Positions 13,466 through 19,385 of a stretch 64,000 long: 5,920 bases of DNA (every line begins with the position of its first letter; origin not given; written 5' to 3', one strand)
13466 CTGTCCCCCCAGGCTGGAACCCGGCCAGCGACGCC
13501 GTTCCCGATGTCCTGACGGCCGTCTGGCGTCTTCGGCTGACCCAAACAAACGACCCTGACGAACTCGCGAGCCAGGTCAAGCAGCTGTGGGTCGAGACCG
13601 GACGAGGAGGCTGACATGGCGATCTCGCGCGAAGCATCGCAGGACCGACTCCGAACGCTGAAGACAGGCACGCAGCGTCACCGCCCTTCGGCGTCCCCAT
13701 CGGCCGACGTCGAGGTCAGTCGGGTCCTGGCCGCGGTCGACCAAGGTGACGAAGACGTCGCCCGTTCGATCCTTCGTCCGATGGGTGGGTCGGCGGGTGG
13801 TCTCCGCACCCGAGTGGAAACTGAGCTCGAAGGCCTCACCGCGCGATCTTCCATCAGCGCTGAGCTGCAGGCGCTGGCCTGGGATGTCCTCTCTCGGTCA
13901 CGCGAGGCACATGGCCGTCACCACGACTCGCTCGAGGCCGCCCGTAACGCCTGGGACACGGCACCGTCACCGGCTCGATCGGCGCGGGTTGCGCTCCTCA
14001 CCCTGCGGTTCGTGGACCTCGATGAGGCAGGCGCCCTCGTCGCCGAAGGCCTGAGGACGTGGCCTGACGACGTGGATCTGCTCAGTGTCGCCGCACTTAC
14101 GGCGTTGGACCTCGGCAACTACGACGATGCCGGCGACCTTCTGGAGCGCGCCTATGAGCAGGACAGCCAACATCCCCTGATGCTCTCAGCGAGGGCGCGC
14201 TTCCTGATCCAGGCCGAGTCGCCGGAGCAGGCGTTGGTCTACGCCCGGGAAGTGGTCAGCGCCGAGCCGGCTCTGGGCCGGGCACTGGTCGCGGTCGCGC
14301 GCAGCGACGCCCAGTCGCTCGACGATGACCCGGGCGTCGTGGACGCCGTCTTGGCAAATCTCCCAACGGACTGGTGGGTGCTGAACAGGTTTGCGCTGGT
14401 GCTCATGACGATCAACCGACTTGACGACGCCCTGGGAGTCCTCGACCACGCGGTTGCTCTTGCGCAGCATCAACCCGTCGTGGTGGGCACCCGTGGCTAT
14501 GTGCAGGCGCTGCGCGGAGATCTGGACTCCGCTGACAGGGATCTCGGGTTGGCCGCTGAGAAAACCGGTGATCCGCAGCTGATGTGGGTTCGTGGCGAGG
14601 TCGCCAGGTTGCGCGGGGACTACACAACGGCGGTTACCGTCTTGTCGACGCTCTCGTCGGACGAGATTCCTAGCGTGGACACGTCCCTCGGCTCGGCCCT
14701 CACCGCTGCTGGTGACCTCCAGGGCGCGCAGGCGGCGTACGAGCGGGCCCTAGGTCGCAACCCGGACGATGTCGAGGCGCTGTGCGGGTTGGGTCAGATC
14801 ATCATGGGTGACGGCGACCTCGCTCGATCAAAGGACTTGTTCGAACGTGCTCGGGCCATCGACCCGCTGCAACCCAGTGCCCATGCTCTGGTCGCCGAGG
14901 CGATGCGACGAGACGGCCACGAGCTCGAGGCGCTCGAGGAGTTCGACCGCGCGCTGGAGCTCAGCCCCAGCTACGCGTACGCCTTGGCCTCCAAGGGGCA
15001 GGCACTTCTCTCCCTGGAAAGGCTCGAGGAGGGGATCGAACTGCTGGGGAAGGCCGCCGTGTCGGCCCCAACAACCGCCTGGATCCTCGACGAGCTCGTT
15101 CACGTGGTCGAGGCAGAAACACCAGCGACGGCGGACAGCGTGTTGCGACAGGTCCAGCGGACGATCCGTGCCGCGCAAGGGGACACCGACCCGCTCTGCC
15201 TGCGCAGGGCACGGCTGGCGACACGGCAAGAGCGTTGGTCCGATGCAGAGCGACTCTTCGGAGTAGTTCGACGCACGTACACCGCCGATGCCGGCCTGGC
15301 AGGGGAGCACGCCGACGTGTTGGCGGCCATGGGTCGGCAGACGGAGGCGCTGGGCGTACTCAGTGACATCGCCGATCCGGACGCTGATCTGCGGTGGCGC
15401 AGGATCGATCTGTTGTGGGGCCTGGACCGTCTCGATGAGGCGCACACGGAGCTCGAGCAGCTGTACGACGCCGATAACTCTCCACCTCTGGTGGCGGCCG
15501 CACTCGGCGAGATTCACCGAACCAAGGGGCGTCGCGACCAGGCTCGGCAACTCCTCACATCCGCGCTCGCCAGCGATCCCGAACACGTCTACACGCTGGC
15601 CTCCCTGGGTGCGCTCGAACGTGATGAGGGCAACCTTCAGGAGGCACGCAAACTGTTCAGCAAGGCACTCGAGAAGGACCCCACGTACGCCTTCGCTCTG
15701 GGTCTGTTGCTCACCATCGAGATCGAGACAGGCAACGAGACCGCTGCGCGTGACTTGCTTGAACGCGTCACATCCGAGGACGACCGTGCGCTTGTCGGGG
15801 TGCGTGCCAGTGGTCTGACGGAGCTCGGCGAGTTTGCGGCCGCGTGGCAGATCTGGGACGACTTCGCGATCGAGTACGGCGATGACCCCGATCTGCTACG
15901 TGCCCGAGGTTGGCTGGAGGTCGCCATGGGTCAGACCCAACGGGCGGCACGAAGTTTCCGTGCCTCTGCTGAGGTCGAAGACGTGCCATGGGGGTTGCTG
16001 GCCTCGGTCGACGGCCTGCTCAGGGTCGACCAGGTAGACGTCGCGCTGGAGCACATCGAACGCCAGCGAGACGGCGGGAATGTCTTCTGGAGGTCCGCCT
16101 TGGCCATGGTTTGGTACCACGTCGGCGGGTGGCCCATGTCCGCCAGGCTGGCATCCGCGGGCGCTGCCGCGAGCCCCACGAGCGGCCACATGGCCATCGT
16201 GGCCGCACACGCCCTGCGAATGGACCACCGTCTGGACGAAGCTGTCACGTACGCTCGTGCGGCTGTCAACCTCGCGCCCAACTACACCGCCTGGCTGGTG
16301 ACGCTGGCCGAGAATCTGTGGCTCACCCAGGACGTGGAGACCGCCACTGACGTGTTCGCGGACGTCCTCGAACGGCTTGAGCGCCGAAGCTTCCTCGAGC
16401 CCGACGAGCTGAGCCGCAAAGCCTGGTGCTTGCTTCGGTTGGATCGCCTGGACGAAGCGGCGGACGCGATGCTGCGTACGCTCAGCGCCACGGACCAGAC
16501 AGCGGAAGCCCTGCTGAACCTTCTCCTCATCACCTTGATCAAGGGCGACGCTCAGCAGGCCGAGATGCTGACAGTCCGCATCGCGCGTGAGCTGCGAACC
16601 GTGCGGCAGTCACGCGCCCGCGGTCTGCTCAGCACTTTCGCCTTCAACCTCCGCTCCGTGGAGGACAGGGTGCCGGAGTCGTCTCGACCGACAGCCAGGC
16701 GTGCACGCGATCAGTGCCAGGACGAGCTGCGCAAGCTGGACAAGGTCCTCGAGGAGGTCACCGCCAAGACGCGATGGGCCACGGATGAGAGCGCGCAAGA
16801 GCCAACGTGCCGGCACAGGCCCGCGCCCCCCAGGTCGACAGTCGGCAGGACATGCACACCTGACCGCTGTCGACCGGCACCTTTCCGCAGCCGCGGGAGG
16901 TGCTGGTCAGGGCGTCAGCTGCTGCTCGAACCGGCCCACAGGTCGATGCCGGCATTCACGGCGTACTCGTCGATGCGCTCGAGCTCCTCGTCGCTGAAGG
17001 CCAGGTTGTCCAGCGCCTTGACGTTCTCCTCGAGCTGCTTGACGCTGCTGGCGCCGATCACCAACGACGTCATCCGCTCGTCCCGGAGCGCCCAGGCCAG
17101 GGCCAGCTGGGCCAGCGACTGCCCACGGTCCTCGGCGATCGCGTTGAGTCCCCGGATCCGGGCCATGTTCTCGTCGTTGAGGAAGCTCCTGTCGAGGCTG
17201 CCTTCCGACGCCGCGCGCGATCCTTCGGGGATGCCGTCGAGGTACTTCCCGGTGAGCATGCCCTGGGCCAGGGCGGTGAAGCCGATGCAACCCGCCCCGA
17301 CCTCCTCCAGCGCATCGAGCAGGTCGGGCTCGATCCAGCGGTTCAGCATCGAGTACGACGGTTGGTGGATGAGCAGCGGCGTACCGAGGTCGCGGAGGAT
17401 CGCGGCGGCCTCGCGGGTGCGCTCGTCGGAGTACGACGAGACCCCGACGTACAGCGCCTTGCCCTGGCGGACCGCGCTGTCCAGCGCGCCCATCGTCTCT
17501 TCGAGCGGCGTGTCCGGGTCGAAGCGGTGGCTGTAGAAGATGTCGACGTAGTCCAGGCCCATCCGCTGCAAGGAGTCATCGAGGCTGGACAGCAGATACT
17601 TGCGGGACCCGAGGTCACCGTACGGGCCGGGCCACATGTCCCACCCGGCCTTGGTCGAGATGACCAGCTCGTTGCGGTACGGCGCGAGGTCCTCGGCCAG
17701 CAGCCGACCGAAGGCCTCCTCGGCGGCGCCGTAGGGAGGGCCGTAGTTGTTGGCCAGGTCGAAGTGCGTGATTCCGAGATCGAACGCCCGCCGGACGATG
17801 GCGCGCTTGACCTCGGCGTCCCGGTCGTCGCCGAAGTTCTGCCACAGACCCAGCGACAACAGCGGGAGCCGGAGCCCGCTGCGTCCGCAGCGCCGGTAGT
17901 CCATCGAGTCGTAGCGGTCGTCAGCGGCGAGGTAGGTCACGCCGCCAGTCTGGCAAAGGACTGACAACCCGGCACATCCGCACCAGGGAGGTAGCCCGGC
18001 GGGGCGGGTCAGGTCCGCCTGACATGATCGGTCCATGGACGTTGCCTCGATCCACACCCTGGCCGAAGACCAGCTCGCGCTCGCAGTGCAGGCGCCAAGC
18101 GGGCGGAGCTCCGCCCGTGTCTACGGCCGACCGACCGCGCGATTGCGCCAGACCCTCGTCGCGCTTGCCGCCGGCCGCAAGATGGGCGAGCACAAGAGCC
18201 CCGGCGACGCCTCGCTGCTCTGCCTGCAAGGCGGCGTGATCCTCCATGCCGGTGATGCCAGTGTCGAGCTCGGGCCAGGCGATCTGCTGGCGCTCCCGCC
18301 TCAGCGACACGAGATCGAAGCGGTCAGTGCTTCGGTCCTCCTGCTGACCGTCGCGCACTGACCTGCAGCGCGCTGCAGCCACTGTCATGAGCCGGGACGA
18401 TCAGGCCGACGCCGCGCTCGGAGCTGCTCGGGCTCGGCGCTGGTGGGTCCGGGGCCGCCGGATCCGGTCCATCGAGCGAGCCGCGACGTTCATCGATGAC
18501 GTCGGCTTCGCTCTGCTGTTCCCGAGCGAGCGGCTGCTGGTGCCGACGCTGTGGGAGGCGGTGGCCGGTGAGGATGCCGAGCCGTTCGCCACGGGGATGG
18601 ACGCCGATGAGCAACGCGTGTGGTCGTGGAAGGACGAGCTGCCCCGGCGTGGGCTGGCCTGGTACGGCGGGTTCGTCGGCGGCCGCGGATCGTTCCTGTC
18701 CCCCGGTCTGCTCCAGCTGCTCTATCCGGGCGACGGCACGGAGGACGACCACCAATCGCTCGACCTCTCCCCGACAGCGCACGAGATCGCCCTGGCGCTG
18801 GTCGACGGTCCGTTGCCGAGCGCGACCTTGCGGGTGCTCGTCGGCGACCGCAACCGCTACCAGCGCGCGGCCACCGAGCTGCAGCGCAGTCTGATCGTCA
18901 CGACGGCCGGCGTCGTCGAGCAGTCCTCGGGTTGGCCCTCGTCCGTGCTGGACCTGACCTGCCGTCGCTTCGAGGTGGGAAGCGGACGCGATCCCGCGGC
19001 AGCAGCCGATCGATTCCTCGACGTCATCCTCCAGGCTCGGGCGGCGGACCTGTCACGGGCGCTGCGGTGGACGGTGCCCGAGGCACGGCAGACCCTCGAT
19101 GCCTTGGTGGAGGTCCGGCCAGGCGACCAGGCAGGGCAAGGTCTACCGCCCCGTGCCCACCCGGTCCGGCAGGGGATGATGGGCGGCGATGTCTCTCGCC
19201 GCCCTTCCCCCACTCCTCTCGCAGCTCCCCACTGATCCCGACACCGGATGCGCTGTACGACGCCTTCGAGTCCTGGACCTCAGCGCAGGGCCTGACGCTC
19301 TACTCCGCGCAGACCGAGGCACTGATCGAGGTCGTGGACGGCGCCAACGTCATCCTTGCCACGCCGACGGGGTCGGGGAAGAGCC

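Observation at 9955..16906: Translationally coupled four-gene operon with no recognisable family: tail-anchored protein, HExxH zincin, dead paralogue and giant TPR protein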

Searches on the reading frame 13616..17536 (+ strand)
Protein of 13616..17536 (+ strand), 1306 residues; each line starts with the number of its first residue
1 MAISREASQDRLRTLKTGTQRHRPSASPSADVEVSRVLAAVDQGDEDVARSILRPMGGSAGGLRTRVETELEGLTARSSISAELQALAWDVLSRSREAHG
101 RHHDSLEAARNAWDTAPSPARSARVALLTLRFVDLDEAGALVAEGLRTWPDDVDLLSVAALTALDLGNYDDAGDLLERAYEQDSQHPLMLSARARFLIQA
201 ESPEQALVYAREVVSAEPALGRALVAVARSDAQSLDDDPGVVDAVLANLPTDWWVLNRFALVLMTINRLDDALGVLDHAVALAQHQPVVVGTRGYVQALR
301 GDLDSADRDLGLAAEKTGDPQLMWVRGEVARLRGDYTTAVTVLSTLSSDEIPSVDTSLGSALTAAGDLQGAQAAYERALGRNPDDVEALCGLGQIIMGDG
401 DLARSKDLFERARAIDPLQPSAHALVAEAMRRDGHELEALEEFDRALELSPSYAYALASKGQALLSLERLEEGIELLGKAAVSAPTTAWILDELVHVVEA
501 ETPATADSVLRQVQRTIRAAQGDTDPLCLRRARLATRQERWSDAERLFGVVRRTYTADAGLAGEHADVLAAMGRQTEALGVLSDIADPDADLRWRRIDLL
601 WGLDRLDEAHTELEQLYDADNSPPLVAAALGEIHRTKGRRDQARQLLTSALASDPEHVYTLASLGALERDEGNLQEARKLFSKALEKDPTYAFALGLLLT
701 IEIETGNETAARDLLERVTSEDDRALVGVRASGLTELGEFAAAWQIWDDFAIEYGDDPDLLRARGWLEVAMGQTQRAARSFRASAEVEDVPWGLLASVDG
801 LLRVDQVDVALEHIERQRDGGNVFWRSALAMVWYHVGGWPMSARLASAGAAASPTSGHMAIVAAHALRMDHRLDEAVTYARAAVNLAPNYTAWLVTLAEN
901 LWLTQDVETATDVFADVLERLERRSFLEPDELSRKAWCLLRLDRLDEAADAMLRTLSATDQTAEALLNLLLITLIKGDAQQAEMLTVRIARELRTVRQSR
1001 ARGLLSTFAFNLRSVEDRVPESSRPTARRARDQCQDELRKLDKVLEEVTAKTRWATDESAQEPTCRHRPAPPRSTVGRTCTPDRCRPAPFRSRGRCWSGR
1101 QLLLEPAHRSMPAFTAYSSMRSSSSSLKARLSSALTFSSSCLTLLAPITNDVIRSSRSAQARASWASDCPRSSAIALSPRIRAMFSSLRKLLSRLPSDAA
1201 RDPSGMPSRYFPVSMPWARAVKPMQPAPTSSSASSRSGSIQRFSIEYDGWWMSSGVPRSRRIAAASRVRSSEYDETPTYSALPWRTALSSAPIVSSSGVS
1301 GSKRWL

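Call 5: search_protein_families(library=pfam, proteins=[window:13616-17536:+], max_evalue=0.1)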
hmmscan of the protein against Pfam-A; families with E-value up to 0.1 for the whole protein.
window:13616-17536:+ (1306 aa): 22 families
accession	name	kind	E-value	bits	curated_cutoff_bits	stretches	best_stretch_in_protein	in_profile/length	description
PF14559.12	TPR_19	-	4.6e-37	126.6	25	5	362-428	1-67/68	Tetratricopeptide repeat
PF07719.23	TPR_2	-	6.2e-35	116.9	27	2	661-691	4-34/34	Tetratricopeptide repeat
PF13428.12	TPR_14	-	7.8e-27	91.5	23.5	2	357-395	6-44/44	Tetratricopeptide repeat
PF13432.12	TPR_16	-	2.7e-25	88.9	32.7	4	358-420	3-65/65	Tetratricopeptide repeat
PF00515.34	TPR_1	-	8e-21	73.4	27.8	2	660-691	3-34/34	Tetratricopeptide repeat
PF13431.12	TPR_17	-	2.6e-18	65.1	24.4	0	443-474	2-33/34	Tetratricopeptide repeat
PF13181.12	TPR_8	-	2.3e-17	62.1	25.7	0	358-385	7-34/34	Tetratricopeptide repeat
PF13414.12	TPR_11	-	8.9e-17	60.9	26.8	2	359-396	1-38/42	TPR repeat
PF23914.1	TPR_CcmH_CycH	-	5.2e-15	56.1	42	3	358-451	56-152/158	Cytochrome c-type biogenesis protein H TPR domain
PF25062.1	ARM_TT21_N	-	1.5e-13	51.5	40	0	359-469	107-217/222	Tetratricopeptide repeat protein 21 N-terminal ARM repeat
PF13424.12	TPR_12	-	1.2e-12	48.2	30.1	2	663-718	8-71/77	Tetratricopeptide repeat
PF12895.13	ANAPC3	-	1.7e-10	41.5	27.2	1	409-480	12-82/82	Anaphase-promoting complex, cyclosome, subunit 3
PF13429.12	TPR_15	-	6e-09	36.2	26.2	2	64-213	126-274/280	Tetratricopeptide repeat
PF13176.12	TPR_7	-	3.5e-08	33.4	27.9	1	628-658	3-35/36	Tetratricopeptide repeat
PF25064.1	ARM_TT21_5th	-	3.6e-08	34.2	27.8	0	632-697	9-80/117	TT21 fifth ARM repeats domain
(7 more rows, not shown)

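Call 6: search_protein_families(library=ncbifam, proteins=[window:13616-17536:+], max_evalue=0.1)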
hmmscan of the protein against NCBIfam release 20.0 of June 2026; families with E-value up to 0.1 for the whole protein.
window:13616-17536:+ (1306 aa): 26 families (the best 25 are shown)
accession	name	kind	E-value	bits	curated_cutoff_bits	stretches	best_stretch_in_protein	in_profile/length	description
TIGR02917.1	PEP_TPR_lipo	equivalog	4.9e-38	130.6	312.2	4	540-786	378-629/899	XrtA/PEP-CTERM system TPR-repeat protein PrsT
NF040959.1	MamA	equivalog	4.6e-23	81.7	200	3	327-453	44-172/204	magnetosome protein MamA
TIGR02521.1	type_IV_pilW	equivalog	6.4e-23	81.5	154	2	637-720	112-197/234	type IV pilus biogenesis/stability protein PilW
NF033920.0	C39_PA2778_fam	equivalog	3.2e-15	56.3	150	2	359-451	163-255/255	PA2778 family cysteine peptidase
TIGR02552.1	LcrH_SycD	equivalog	3.3e-13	49.5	104.8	1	365-454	31-120/136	SycD/LcrH family type III secretion system chaperone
NF008757.0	PRK11788.1-5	equivalog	2.3e-12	46.8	363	2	630-727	186-284/388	lipopolysaccharide assembly protein LapB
NF033762.1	social_mot_Tgl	equivalog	5.3e-12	45.6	225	1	608-696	118-208/252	social motility TPR repeat lipoprotein Tgl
TIGR03939.1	PGA_TPR_OMP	equivalog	1.1e-11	43.7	366.65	3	297-469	29-203/800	poly-beta-1,6 N-acetyl-D-glucosamine export porin PgaA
NF052415.1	T3SS_chap_SctY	equivalog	1e-09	38.8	70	1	151-216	4-69/106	type III secretion apparatus assembly chaperone SctY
TIGR04510.1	mod_pep_cyc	subfamily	1.6e-09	36.9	400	2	664-786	404-529/814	putative peptide modification system cyclase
NF052400.1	M48_BAM_BepA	equivalog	1.6e-08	33.8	570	1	670-787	319-435/483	beta-barrel assembly-enhancing protease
NF008520.0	PRK11447.1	equivalog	1.5e-07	29.6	858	1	359-783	276-736/1157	cellulose synthase complex outer membrane protein BcsC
NF008391.2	PRK11189.1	equivalog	1.2e-06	28.2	250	1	409-473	88-152/297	lipoprotein NlpI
TIGR00990.1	3a0801s09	subfamily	6e-06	25.2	757.25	0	260-450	372-572/615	mitochondrial import receptor subunit TOM70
NF033758.1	gliding_GltE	equivalog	1.1e-05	24.7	225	2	355-566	89-294/411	adventurous gliding motility TPR repeat lipoprotein GltE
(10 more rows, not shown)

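Call 7: search_protein_families(library=padloc, proteins=[window:13616-17536:+], max_evalue=0.1)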
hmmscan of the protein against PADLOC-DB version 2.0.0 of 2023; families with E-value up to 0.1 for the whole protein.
window:13616-17536:+ (1306 aa): 3 families
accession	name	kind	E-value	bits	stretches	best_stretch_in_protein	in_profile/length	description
PDLC01101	PrimPol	-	0.0042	13.8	2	584-686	29-127/490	adaptation polymerase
PDLC04781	PDC-M71B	-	0.06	10.1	0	606-687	200-284/515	-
PDLC04782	PDC-M71B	-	0.061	10.1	0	146-229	133-213/525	-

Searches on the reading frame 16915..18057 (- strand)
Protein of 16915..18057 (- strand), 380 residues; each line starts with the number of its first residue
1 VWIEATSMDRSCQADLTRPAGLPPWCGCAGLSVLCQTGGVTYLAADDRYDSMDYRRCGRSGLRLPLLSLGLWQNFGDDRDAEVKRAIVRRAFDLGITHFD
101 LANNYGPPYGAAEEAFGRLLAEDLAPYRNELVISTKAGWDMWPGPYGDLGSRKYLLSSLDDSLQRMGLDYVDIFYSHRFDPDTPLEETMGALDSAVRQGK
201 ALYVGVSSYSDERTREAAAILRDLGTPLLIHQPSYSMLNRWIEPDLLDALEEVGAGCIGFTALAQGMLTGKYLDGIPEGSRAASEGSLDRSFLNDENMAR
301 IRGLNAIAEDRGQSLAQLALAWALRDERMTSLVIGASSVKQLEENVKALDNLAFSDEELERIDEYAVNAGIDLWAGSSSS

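Call 104: search_protein_families(library=pfam, proteins=[window:16915-18057:-], max_evalue=0.0001)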
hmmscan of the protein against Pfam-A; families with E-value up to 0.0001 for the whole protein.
window:16915-18057:- (380 aa): 1 family
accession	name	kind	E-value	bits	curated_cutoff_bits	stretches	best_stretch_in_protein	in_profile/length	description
PF00248.27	Aldo_ket_red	-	6.2e-72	242.6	24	1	67-365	2-289/291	Aldo/keto reductase family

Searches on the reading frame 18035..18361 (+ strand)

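Call 104: search_protein_families(library=pfam, proteins=[window:18035-18361:+], max_evalue=0.0001)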
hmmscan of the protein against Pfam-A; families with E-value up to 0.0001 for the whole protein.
window:18035-18361:+ (108 aa): 1 family
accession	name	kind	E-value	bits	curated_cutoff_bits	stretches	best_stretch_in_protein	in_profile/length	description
PF07883.17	Cupin_2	-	8.5e-06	25.8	27.2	1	41-99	2-61/70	Cupin domain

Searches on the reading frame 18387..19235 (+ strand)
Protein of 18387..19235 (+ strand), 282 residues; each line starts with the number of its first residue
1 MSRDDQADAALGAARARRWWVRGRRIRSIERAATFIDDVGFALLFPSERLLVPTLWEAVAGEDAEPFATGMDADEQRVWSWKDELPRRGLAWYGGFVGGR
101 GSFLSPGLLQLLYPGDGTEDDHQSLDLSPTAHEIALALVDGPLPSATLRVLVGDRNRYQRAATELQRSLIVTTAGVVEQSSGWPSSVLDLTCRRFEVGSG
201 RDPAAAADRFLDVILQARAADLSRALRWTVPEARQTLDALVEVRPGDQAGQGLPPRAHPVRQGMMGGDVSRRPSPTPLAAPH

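Call 104: search_protein_families(library=pfam, proteins=[window:18387-19235:+], max_evalue=0.0001)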
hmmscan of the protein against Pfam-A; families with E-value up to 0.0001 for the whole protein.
window:18387-19235:+ (282 aa): 1 family
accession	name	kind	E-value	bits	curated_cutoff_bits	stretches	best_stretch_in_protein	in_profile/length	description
PF24741.1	AlkZ-rel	-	2.3e-19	70.2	26.5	1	26-213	1-203/221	AlkZ related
